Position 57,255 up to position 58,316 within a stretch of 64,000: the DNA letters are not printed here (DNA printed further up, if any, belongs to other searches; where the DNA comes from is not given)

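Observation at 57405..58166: SRD5A/DET2-type steroid 5-alpha-reductase with catalytic residues intact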

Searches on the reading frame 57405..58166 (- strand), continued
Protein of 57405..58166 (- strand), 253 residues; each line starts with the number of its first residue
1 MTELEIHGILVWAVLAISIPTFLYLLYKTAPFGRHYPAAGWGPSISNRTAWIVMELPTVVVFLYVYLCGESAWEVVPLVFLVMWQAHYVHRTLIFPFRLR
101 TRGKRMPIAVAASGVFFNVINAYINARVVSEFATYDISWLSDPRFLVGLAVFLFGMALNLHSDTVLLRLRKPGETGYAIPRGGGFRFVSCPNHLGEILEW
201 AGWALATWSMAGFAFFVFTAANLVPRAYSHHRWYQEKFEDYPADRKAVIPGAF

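Call 51: search_protein_families(library=pfam, proteins=[L009:9019-9942:-, L009:10880-11719:-, L009:11788-12846:-, L009:13179-14144:-, L008:8096-9424:+, L008:12366-14132:+, L008:14406-16055:+, L005:8387-9841:-, L046:7688-9490:+, L009:6445-7506:+], max_evalue=0.001)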
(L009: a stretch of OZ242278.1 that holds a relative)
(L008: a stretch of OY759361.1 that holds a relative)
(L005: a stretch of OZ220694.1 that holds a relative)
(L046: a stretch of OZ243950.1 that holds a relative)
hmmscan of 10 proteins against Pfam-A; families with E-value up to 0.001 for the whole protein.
L009:9019-9942:- (307 aa): 3 families
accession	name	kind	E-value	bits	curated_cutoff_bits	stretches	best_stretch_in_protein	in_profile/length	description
PF12697.13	Abhydrolase_6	-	4.5e-17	63.9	26.3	1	56-295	1-212/217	Alpha/beta hydrolase family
PF00561.26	Abhydrolase_1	-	3.4e-16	60.1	25.8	1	55-288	2-239/245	alpha/beta hydrolase fold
PF12146.15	Hydrolase_4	-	6.1e-08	32.7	27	1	56-151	7-106/239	Serine aminopeptidase, S33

L009:10880-11719:- (279 aa): 1 family
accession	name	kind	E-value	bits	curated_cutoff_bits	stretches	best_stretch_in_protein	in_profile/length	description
PF01298.24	TbpB_B_D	-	4.2e-05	24.5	26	1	228-279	86-126/126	C-lobe and N-lobe beta barrels of Tf-binding protein B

L009:11788-12846:- (352 aa): 0 families

L009:13179-14144:- (321 aa): 3 families
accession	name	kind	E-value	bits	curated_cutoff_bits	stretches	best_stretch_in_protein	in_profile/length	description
PF02462.21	Opacity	-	4.3e-07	30.5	21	1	105-258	2-98/126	Opacity family porin protein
PF13505.12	OMP_b-brl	-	1.3e-06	29.1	28.7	1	93-265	39-155/175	Outer membrane protein beta-barrel domain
PF01617.23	Surface_Ag_2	-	5.4e-06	26.5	22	1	100-189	71-166/247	Surface antigen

L008:8096-9424:+ (442 aa): 4 families
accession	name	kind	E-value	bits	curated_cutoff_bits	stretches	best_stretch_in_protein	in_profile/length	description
PF00817.25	IMS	-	8.2e-42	143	23.2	1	19-165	1-147/148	impB/mucB/samB family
PF11799.13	IMS_C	-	1.4e-08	35.6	20.7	1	253-355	1-102/109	impB/mucB/samB family C-terminal domain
PF21999.2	IMS_HHH_1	-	0.00013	22.8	27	1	193-242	3-53/53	DNA polymerase-iota, thumb domain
PF13438.11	DUF4113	-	0.00067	20.1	24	0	370-393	2-25/51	Domain of unknown function (DUF4113)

L008:12366-14132:+ (588 aa): 1 family
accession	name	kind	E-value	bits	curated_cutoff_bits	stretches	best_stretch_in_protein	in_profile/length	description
PF01609.27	DDE_Tnp_1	-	3.6e-11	43.6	23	1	215-504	6-198/200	Transposase DDE domain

L008:14406-16055:+ (549 aa): 0 families

L005:8387-9841:- (484 aa): 0 families

L046:7688-9490:+ (600 aa): 0 families

L009:6445-7506:+ (353 aa): 1 family
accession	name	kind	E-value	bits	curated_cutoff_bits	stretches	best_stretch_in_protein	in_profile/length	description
PF02653.21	BPD_transp_2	-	7.6e-36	124.1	26.8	1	40-329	3-269/269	Branched-chain amino acid transport system / permease component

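Call 56: predict_structure(alignment_id=A1)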
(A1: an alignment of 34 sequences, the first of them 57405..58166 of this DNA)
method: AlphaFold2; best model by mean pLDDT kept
length: 253 residues; sequences in the alignment: 34
mean_pLDDT: 63.2   pTM: 0.65
mean pLDDT of the five models: 63.2, 62.6, 60.0, 57.4, 54.9
residues with pLDDT >= 90: 0; 70-90: 87; 50-70: 118; < 50: 48
segments of 3 or more residues with pLDDT < 50: 32-42, 92-99, 128-134, 182-190, 247-253
pLDDT, mean of each block of 10 residues (from residue 1): 69 85 79 43 54 58 56 51 53 48 57 61 52 56 80 79 65 56 48 77 79 82 79 70 52 37
secondary structure, 60 per line:
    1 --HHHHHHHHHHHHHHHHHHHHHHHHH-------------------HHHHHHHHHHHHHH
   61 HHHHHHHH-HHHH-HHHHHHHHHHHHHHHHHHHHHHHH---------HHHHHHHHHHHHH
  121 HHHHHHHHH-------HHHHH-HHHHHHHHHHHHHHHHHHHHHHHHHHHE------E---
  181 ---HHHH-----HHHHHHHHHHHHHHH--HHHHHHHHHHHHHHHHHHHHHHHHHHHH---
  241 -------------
elements in order: H3-27 H47-68 H70-73 H75-98 H108-129 H137-141 H143-169 H184-187 H193-207 H210-237

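Call 59: fold_search(model_id=the predicted structure, library=pdb)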
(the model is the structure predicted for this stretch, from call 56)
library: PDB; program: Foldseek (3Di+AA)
matches with E <= 10: 77; with E <= 0.001: 2
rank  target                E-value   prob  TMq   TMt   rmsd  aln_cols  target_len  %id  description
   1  7c83                  4.9e-14  1.00  0.64  0.65   8.5       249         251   50  Crystal structure of an integral membrane steroid 5-alpha-reductase PbSRD5A (released 2021-01-27)
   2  7bw1                  1.1e-09  1.00  0.58  0.59   9.0       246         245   38  Crystal structure of Steroid 5-alpha-reductase 2 in complex with Finasteride (released 2020-08-05)
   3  8xku_G                6.2e-01  0.80  0.46  0.42  12.1       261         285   13  Cryo-EM structure of the Ycf2-FtsHi motor complex from Arabidopsis in ATP-bound state (released 2024-09-11)
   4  4h8s_D                1.9e+00  0.11  0.19  0.14  30.5       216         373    9  Crystal structure of human APPL2BARPH domain (released 2012-10-17)
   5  5v54_A                2.0e+00  0.05  0.17  0.13  24.0       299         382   12  Crystal structure of 5-HT1B receptor in complex with methiothepin (released 2018-02-07)
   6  4h8s_C                2.2e+00  0.05  0.14  0.10  31.4       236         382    9  Crystal structure of human APPL2BARPH domain (released 2012-10-17)
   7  8b8m_B                2.3e+00  0.08  0.20  0.09  20.9       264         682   12  Cryo-EM structure of Ca2+-bound mTMEM16F N562A mutant in Digitonin open/closed (released 2022-11-16)
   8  7e84_A                2.3e+00  0.06  0.18  0.12  21.3       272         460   11  CryoEM structure of human Kv4.2-KChIP1 complex (released 2021-10-13)
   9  2q13                  2.3e+00  0.04  0.13  0.10  31.4       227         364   10  Crystal structure of BAR-PH domain of APPL1 (released 2007-08-14)
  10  2z0o                  2.6e+00  0.05  0.14  0.11  31.1       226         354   11  Crystal structure of APPL1-BAR-PH domain (released 2008-05-13)
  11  7zkz_A                2.7e+00  0.06  0.19  0.20  20.6       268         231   14  Crystal structure of cystinosin from Arabidopsis thaliana bound to two nanobodies (released 2022-08-31)
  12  4o9u_B                2.8e+00  0.11  0.26  0.17  21.8       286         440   13  Mechanism of transhydrogenase coupling proton translocation and hydride transfer (released 2015-01-28)
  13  9ddp_D                2.8e+00  0.08  0.19  0.21  27.7       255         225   11  E. coli TonB-ExbBD TonB bound to ExbB chain E (released 2025-07-09)
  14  6pvq_A                2.8e+00  0.06  0.17  0.10  20.4       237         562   14  Cryo-EM structure of mouse TRPV3-Y564A in intermediate state at 37 degrees Celsius (released 2019-10-23)
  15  4knf_C                2.9e+00  0.10  0.23  0.24  18.1       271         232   12  Crystal structure of a blue-light absorbing proteorhodopsin double-mutant D97N/Q105L from HOT75 (released 2013-06-05)
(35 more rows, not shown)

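Call 60: find_related_loci(query=L103:10680-13025:-, collection=genome_contigs, flank=8000)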
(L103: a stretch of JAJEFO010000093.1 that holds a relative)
Query L103:10680-13025:- (781 aa) in genome_contigs; peptide patterns used: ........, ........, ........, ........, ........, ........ (x = any residue, [..] = any of these).
421 stretches matched a pattern; 354 encode a relative of the query (tblastn E <= 1e-3); the best 80 are kept; 80 distinct loci.
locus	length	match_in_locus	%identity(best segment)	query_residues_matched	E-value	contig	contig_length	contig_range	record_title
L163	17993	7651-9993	100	1-781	0e+0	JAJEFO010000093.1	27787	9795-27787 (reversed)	MAG: Silicimonas sp. isolate p16x43bins.5 k141_63071, whole genome shotgun sequence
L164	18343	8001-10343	95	1-781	0e+0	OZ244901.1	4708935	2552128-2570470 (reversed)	MAG: Paracoccaceae bacterium isolate 099955af-6f2a-495a-b55e-941898089180 genome assembly, chromosome: 1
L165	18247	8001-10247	78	1-749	0e+0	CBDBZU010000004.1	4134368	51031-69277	MAG: bacterium isolate 14075d2c-179b-4e0f-9294-86ba791e4164 genome assembly, contig: contig_4, whole genome shotgun sequ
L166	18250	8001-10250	78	1-750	0e+0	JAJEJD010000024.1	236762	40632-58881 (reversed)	MAG: bacterium isolate p16x63bins.49 k141_985710, whole genome shotgun sequence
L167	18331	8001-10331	74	2-781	0e+0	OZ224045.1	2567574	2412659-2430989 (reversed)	MAG: Alphaproteobacteria bacterium isolate 6cdd39bc-b7d8-419f-bd13-d60c8cdfee59 genome assembly, chromosome: 1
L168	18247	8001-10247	77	1-749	0e+0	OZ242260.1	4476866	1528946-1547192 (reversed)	MAG: bacterium isolate ae33526c-e769-4de9-a2b0-9dbe0155474d genome assembly, chromosome: 1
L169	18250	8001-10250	74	1-750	0e+0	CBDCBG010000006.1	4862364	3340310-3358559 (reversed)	MAG: Paracoccaceae bacterium isolate 5812eaf6-6c27-420f-b7fa-a4b7e87638f2 genome assembly, contig: contig_5, whole genom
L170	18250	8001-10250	74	1-750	0e+0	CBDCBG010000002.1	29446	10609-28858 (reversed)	MAG: Paracoccaceae bacterium isolate 5812eaf6-6c27-420f-b7fa-a4b7e87638f2 genome assembly, contig: contig_2, whole genom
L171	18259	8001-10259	76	2-756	0e+0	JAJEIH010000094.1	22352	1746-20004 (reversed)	MAG: Alphaproteobacteria bacterium isolate p16x65bins.40 k141_254239, whole genome shotgun sequence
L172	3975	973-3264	74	1-764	0e+0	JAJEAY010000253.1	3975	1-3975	MAG: Rhodobacter sp. isolate jk18x7bins.92 k141_2769706, whole genome shotgun sequence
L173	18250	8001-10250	74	1-750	0e+0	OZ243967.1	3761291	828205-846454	MAG: Paracoccaceae bacterium isolate 4657fcc7-8500-4423-a994-686d918c1c60 genome assembly, chromosome: 1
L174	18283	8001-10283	74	1-761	0e+0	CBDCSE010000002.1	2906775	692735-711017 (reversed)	MAG: Paracoccaceae bacterium isolate c3939c7c-8abd-4c83-b86c-840b32e25a08 genome assembly, contig: contig_2, whole genom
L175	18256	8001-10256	75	2-756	0e+0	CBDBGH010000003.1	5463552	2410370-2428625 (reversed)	MAG: Alphaproteobacteria bacterium isolate b99f4e08-eaad-4535-8bab-8af14a35acd4 genome assembly, contig: contig_2, whole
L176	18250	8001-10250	75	2-752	0e+0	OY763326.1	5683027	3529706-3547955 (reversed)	MAG: Alphaproteobacteria bacterium isolate a2cc6ff1-66e2-439d-8a67-f3e3a687b116 genome assembly, chromosome: 1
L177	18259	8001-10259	74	2-754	0e+0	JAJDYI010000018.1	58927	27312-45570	MAG: Alphaproteobacteria bacterium isolate jk18x34bins.19 k141_407958, whole genome shotgun sequence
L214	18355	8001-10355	67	1-781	0e+0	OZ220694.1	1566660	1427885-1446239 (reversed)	MAG: uncultured candidatus Porisulfidus sp. isolate d7aced61-d1d5-4481-893f-ca77f0084939 genome assembly, chromosome: 1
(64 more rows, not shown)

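Call 65: search_protein_families(library=pfam, proteins=[L214:2160-3308:+, L214:3305-4405:+, L214:4398-5489:+, L214:5518-6906:+, L214:6834-10364:+, L214:10374-11417:+, L214:11440-12852:-, L214:12923-14458:-, L214:15650-18250:+, L214:911-1498:+], max_evalue=0.001)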
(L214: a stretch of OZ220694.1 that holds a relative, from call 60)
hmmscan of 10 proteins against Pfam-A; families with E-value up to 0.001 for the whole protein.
L214:2160-3308:+ (382 aa): 10 families
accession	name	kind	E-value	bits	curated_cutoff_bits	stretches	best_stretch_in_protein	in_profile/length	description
PF01370.27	Epimerase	-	6.1e-33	114.7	20.9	1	16-244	1-237/240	NAD dependent epimerase/dehydratase family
PF16363.11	GDP_Man_Dehyd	-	1.6e-20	74.3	27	1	17-328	1-322/332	GDP-mannose 4,6 dehydratase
PF01073.25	3Beta_HSD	-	3.9e-19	69.2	22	1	18-175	2-162/280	3-beta hydroxysteroid dehydrogenase/isomerase family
PF13460.12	NAD_binding_10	-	4.1e-15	56.6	27.2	1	20-134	1-103/184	NAD(P)H-binding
PF07993.18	NAD_binding_4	-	5.3e-11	42.6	20.1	1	72-190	83-209/258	Male sterility protein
PF05368.20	NmrA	-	9.6e-11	42.2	27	1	16-90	5-79/298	NmrA-like family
PF02719.21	Polysacc_synt_2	-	1.3e-10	41.3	20.2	1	16-128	1-127/293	Polysaccharide biosynthesis protein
PF00106.31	adh_short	-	2.1e-06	27.8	26.6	1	16-132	3-139/195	short chain dehydrogenase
PF04321.23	RmlD_sub_bind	-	2.1e-05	24.2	27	1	16-121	3-94/287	RmlD substrate binding domain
PF08659.16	KR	-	0.00027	21.3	22.6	1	16-133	3-140/180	KR domain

L214:3305-4405:+ (366 aa): 3 families
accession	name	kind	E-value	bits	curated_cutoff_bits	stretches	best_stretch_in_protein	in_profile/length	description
PF00355.32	Rieske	-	3.8e-20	72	20.3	1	32-112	2-82/88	Rieske [2Fe-2S] domain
PF19112.6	VanA_C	-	1.3e-13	52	23.5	1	170-356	1-191/193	Vanillate O-demethylase oxygenase C-terminal domain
PF13806.12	Rieske_2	-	0.00031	21.1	27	0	32-135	2-102/104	Rieske-like [2Fe-2S] domain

L214:4398-5489:+ (363 aa): 2 families
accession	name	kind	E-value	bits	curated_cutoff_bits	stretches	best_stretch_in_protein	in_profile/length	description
PF01222.22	ERG4_ERG24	-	1.1e-72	245.6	27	1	21-363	73-432/432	Ergosterol biosynthesis ERG4/ERG24 family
PF06966.17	DUF1295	-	2.3e-07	31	20.4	1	206-353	88-234/235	Protein of unknown function (DUF1295)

L214:5518-6906:+ (462 aa): 1 family
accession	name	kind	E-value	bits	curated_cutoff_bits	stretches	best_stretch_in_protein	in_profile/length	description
PF00067.27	p450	-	6.2e-61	207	22.8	1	21-437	4-446/462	Cytochrome P450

L214:6834-10364:+ (1176 aa): 10 families
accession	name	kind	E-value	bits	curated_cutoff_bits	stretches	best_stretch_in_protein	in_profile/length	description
PF13243.12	SQHop_cyclase_C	-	1.1e-53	182.8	26.1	1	809-1134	4-318/319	Squalene-hopene cyclase C-terminal domain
PF13249.12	SQHop_cyclase_N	-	4.1e-51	174.3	26.2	1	503-796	2-290/291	Squalene-hopene cyclase N-terminal domain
PF08491.16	SE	-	1.6e-23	83.6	20.1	1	178-416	6-260/276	Squalene epoxidase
PF01494.25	FAD_binding_3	-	7.5e-22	78.5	22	1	32-331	2-315/349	FAD binding domain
PF01266.30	DAO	-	1.7e-06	28.3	27.9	1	33-78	1-49/353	FAD dependent oxidoreductase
PF12831.13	FAD_oxidored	-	3.9e-06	26.8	27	1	33-188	1-151/416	FAD dependent oxidoreductase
PF07992.20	Pyr_redox_2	-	1.9e-05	24.7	26.1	0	33-90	144-200/291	Pyridine nucleotide-disulphide oxidoreductase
PF03486.20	HI0933_like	-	8.1e-05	22.6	50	1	33-70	2-39/244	HI0933-like protein Rossmann domain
PF00432.27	Prenyltrans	-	0.00014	21.8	26.5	0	814-1042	34-215/304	Prenyltransferase alpha-alpha toroid domain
PF13450.12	NAD_binding_8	-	0.00019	22.1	21.9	1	36-66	1-31/68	NAD(P)-binding Rossmann-like domain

L214:10374-11417:+ (347 aa): 8 families
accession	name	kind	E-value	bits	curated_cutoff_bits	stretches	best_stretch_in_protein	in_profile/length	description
PF08498.15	Sterol_MT_C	-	4.6e-20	71.9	21.7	1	286-346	6-66/66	Sterol methyltransferase C-terminal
PF08241.18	Methyltransf_11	-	1.4e-18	67.8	21.2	1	109-202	1-92/95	Methyltransferase domain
PF13649.12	Methyltransf_25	-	1.7e-17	64.3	27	1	108-200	1-96/97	Methyltransferase domain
PF13847.12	Methyltransf_31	-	7.6e-15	55.3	27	1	103-209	2-113/145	Methyltransferase domain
PF02353.26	CMAS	-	3.4e-13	50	27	1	52-274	7-233/273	Mycolic acid cyclopropane synthetase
PF13489.12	Methyltransf_23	-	4.3e-10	40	27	1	99-256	19-163/164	Methyltransferase domain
PF08242.18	Methyltransf_12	-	5e-10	40.4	30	1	109-203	1-98/98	Methyltransferase domain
PF01209.24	Ubie_methyltran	-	9.7e-08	32.1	20.1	1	93-207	37-153/233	ubiE/COQ5 methyltransferase family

L214:11440-12852:- (470 aa): 1 family
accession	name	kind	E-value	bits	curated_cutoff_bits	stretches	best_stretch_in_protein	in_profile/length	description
PF00487.30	FA_desaturase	-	6.1e-11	43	29.7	1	115-358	1-238/253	Fatty acid desaturase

L214:12923-14458:- (511 aa): 1 family
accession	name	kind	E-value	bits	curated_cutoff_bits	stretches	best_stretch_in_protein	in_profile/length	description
PF01565.28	FAD_binding_4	-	8.1e-12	45.5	26.4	1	55-181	13-138/139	FAD binding domain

L214:15650-18250:+ (866 aa): 5 families
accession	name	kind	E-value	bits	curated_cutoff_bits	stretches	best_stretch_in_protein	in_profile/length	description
PF00488.27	MutS_V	-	4.1e-82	275.2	30.2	1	618-804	2-188/188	MutS domain V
PF05192.23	MutS_III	-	3.1e-49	168.4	34.1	1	277-566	1-194/194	MutS domain III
PF01624.25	MutS_I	-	4.7e-36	123.9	20.6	1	19-131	1-113/113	MutS domain I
PF05190.23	MutS_IV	-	2.2e-31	108.4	22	1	435-525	1-91/92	MutS family domain IV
PF05188.22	MutS_II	-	8.2e-23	81.7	25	1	148-260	13-132/133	MutS domain II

L214:911-1498:+ (195 aa): 2 families
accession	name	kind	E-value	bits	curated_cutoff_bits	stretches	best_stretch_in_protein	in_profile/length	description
PF01909.29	NTP_transf_2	-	2.4e-08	34.7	21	1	98-153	15-77/93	Nucleotidyltransferase domain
PF18765.7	Polbeta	-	4.4e-07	30.4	26.9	1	96-139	12-56/93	Polymerase beta, Nucleotidyltransferase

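Call 67: find_related_loci(query=L214:6909-10364:+, collection=genome_contigs, flank=500)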
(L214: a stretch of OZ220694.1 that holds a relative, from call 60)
Query L214:6909-10364:+ (1151 aa) in genome_contigs; peptide patterns used: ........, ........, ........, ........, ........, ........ (x = any residue, [..] = any of these).
416 stretches matched a pattern; 405 encode a relative of the query (tblastn E <= 1e-3); the best 80 are kept; 80 distinct loci.
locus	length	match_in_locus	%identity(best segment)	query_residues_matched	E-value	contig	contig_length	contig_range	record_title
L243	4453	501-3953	100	1-1151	0e+0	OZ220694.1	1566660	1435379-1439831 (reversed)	MAG: uncultured candidatus Porisulfidus sp. isolate d7aced61-d1d5-4481-893f-ca77f0084939 genome assembly, chromosome: 1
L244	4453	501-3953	98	1-1151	0e+0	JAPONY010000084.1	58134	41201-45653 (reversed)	MAG: Gammaproteobacteria bacterium isolate APA_bin_21 c_000000528963, whole genome shotgun sequence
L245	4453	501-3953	90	1-1151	0e+0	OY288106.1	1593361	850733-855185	MAG: uncultured candidatus Porisulfidus sp. isolate caeacd0d-8b14-42db-aaa0-72ba3dde193c genome assembly, chromosome: 1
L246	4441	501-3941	88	5-1151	0e+0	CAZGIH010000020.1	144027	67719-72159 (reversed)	MAG TPA_asm: uncultured Chromatiales bacterium isolate SRP338948_co1_43 genome assembly, contig: k141_416315, whole geno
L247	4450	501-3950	89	2-1151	0e+0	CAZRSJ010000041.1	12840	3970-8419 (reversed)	MAG TPA_asm: uncultured Chromatiales bacterium isolate SRP109090_co1_9 genome assembly, contig: NODE_7318_length_12840_c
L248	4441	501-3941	88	5-1151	0e+0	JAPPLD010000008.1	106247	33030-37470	MAG: Gammaproteobacteria bacterium isolate RHO3_bin_14 NODE_458_length_106247_cov_94.802867, whole genome shotgun sequen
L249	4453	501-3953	83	1-1151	0e+0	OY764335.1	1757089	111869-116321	MAG: uncultured candidatus Porisulfidus sp. isolate 93d2c08f-77fa-417a-97c6-1065e5bfdc34 genome assembly, chromosome: 1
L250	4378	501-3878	77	2-1130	0e+0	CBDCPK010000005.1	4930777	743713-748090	MAG: uncultured Candidatus Binatia bacterium isolate e85f1b99-d511-4c74-aca6-82eb56c94599 genome assembly, contig: chrom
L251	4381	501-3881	77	1-1130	0e+0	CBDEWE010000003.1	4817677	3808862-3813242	MAG: uncultured Candidatus Binatia bacterium isolate a8241130-b51f-4fa7-9d5c-c617c4ae5504 genome assembly, contig: conti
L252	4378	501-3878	76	1-1129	0e+0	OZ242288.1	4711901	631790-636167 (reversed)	MAG: uncultured Candidatus Binatia bacterium isolate 92a940bf-e797-4da1-8ec4-eab1d584ba41 genome assembly, chromosome: 1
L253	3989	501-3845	75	2-1119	0e+0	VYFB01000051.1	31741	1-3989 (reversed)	MAG: Nitrospira sp. SB0677_bin_15 NODE_490_length_31741_cov_12.351512, whole genome shotgun sequence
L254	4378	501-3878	76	1-1129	0e+0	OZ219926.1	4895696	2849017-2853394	MAG: Thermodesulfobacteriota bacterium isolate 21442c6b-cc68-4f82-8039-a5361455a999 genome assembly, chromosome: 3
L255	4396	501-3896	75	2-1136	0e+0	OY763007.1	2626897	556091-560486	MAG: Nitrospirales bacterium isolate d9641d0a-9015-4cc2-bf8e-6a264f466c72 genome assembly, chromosome: 1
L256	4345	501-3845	75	1-1118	0e+0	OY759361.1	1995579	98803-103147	MAG: Gammaproteobacteria bacterium isolate 04bf8a70-9503-43c2-bc76-39e540d8a97c genome assembly, chromosome: 1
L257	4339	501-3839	75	3-1118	0e+0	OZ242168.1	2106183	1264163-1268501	MAG: Gammaproteobacteria bacterium isolate b8ff562c-44dd-40bc-8c1c-884215fd9d6e genome assembly, chromosome: 1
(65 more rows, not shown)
